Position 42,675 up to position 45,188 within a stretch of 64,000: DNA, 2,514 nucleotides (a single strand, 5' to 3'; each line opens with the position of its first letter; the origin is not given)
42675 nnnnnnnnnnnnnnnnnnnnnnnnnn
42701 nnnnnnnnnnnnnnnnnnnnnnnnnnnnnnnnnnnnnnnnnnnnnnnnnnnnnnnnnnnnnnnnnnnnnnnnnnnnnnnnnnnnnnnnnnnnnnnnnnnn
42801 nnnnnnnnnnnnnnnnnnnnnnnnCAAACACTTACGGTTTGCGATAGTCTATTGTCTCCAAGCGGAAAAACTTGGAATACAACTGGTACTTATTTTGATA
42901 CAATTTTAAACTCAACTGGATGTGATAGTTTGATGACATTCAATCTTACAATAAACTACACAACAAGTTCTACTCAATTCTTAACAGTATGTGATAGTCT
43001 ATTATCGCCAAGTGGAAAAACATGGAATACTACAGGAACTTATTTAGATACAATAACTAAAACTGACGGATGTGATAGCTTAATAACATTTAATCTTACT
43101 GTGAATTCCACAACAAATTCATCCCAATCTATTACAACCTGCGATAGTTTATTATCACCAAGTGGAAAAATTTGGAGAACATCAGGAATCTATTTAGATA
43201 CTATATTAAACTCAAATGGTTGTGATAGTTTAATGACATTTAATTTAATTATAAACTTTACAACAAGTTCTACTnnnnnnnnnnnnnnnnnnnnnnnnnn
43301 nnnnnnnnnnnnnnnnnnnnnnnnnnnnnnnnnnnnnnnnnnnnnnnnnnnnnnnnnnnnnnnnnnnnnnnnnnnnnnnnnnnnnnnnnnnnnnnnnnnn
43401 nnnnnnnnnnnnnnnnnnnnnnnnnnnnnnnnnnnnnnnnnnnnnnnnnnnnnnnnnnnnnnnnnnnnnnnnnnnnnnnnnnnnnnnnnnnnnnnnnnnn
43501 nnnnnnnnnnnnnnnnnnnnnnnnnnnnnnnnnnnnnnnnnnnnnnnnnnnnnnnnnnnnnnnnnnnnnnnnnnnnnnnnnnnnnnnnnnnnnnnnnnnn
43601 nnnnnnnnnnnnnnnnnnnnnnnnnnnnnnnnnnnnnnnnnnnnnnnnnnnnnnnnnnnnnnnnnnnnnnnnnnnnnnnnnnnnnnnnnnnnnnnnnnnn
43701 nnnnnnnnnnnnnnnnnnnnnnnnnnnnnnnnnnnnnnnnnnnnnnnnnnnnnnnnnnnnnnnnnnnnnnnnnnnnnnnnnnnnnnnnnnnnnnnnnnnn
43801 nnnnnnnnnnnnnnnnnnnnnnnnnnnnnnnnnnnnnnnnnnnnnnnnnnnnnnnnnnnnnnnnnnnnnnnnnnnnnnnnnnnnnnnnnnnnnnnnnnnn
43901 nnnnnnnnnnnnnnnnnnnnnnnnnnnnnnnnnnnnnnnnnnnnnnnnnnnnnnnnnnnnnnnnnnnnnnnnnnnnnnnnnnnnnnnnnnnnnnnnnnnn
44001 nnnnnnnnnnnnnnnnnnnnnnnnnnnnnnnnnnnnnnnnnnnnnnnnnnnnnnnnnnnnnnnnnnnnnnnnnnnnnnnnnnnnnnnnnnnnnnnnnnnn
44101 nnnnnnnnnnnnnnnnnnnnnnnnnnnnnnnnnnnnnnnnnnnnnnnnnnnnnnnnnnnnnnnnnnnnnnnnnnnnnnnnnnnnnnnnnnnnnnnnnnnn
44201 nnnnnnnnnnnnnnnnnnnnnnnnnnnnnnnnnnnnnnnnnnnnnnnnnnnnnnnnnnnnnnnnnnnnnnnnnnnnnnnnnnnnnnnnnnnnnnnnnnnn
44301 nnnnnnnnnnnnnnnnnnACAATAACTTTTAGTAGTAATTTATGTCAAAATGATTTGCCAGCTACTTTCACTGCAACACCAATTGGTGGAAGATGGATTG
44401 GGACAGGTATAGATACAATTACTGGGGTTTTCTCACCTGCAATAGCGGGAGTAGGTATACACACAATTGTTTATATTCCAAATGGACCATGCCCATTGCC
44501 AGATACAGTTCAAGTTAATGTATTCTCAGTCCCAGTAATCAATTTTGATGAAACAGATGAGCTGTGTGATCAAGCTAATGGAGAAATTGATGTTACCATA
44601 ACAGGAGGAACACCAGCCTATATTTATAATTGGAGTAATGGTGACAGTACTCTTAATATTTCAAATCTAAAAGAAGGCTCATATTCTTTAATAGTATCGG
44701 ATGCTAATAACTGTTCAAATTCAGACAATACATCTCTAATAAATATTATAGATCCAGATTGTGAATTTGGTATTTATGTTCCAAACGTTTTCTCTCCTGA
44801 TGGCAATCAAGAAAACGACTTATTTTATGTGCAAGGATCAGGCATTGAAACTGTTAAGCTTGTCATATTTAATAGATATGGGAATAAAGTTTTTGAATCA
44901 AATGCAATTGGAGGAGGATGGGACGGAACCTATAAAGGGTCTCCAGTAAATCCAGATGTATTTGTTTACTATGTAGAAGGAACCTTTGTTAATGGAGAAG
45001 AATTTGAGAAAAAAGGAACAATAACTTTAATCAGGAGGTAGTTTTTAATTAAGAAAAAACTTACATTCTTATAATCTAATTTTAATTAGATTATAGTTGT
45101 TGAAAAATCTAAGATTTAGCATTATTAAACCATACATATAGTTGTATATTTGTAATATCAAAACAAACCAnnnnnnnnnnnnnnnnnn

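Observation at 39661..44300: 31 tandem ~50-aa two-cysteine 'CDS...GCDS' repeats that I cannot assign to a known repeat family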

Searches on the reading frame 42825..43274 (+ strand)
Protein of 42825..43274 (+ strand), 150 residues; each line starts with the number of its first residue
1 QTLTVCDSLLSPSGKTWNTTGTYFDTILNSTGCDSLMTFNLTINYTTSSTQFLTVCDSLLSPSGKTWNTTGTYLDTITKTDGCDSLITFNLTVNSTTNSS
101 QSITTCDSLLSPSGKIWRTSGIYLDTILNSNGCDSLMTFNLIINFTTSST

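Call 42: find_related_loci(query=window:42825-43274:+, collection=genome_contigs, flank=3000)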
Query window:42825-43274:+ (150 aa) in genome_contigs; peptide patterns used: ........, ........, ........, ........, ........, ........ (x = any residue, [..] = any of these).
165 stretches matched a pattern; 14 encode a relative of the query (tblastn E <= 1e-3); 13 distinct loci.
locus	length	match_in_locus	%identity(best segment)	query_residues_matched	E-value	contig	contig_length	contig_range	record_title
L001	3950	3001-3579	75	1-150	2e-68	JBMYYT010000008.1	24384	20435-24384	MAG: Flavobacteriales bacterium isolate ME_XS_2208_bin_25 ME_XS_2208_bin_25_7, whole genome shotgun sequence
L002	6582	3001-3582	71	1-150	4e-66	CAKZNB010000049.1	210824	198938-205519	MAG TPA_asm: uncultured Flavobacteriales bacterium isolate ERR2094167_bin.72_CONCOCT_v1.1_MAG genome assembly, contig: E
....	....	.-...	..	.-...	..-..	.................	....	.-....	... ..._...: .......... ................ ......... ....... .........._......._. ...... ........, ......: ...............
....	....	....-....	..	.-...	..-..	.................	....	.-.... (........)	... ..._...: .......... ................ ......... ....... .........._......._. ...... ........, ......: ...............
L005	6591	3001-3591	47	2-150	9e-48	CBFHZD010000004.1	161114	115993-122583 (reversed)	MAG: Flavobacteriales bacterium isolate Co_bin_232_permissive genome assembly, contig: Co_bin_232_permissive_c4, whole g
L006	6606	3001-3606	60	2-150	6e-47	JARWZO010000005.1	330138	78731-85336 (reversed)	MAG: Fluviicola sp. isolate B02.bin.61 k141_249777, whole genome shotgun sequence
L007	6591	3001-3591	46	2-150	1e-46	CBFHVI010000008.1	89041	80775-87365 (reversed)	MAG: Flavobacteriales bacterium isolate AGTU_92_bin_4_strict genome assembly, contig: AGTU_92_bin_4_strict_c8, whole gen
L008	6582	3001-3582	58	2-150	9e-46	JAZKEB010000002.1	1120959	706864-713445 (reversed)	MAG: Bacteroidota bacterium isolate DC_HB_02_SPN181219-bin012_1 DCHB02SPN_B012_1_000000000002, whole genome shotgun sequ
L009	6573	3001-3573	46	1-143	4e-43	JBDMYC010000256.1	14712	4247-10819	MAG: Flavobacteriales bacterium isolate NSW1.bin.42 k97_1031881, whole genome shotgun sequence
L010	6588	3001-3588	42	1-144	2e-40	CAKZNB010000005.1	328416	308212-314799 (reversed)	MAG TPA_asm: uncultured Flavobacteriales bacterium isolate ERR2094167_bin.72_CONCOCT_v1.1_MAG genome assembly, contig: E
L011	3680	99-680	49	1-150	1e-37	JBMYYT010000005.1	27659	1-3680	MAG: Flavobacteriales bacterium isolate ME_XS_2208_bin_25 ME_XS_2208_bin_25_4, whole genome shotgun sequence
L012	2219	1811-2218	50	1-149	3e-33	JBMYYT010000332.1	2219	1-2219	MAG: Flavobacteriales bacterium isolate ME_XS_2208_bin_25 ME_XS_2208_bin_25_358, whole genome shotgun sequence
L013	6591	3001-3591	44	2-150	2e-47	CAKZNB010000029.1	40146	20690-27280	MAG TPA_asm: uncultured Flavobacteriales bacterium isolate ERR2094167_bin.72_CONCOCT_v1.1_MAG genome assembly, contig: E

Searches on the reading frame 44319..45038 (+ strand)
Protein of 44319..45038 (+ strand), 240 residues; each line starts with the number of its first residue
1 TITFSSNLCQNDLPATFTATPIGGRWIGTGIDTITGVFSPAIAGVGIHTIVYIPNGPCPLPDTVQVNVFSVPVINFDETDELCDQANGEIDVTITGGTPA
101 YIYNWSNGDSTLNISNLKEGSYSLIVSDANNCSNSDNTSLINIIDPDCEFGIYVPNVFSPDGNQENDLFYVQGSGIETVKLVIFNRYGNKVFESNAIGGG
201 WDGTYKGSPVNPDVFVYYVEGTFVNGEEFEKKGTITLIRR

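Call 66: search_protein_families(library=pfam, proteins=[window:44319-45038:+], max_evalue=0.01)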
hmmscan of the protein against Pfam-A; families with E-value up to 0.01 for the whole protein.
window:44319-45038:+ (240 aa): 2 families
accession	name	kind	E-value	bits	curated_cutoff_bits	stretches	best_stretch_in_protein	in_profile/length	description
PF13585.12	CHU_C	-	1.6e-14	54.2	27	1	153-237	2-86/86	CHU_C Type IX secretion signal domain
PF13573.12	SprB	-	4.2e-10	39.5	28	1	79-109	5-36/37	SprB repeat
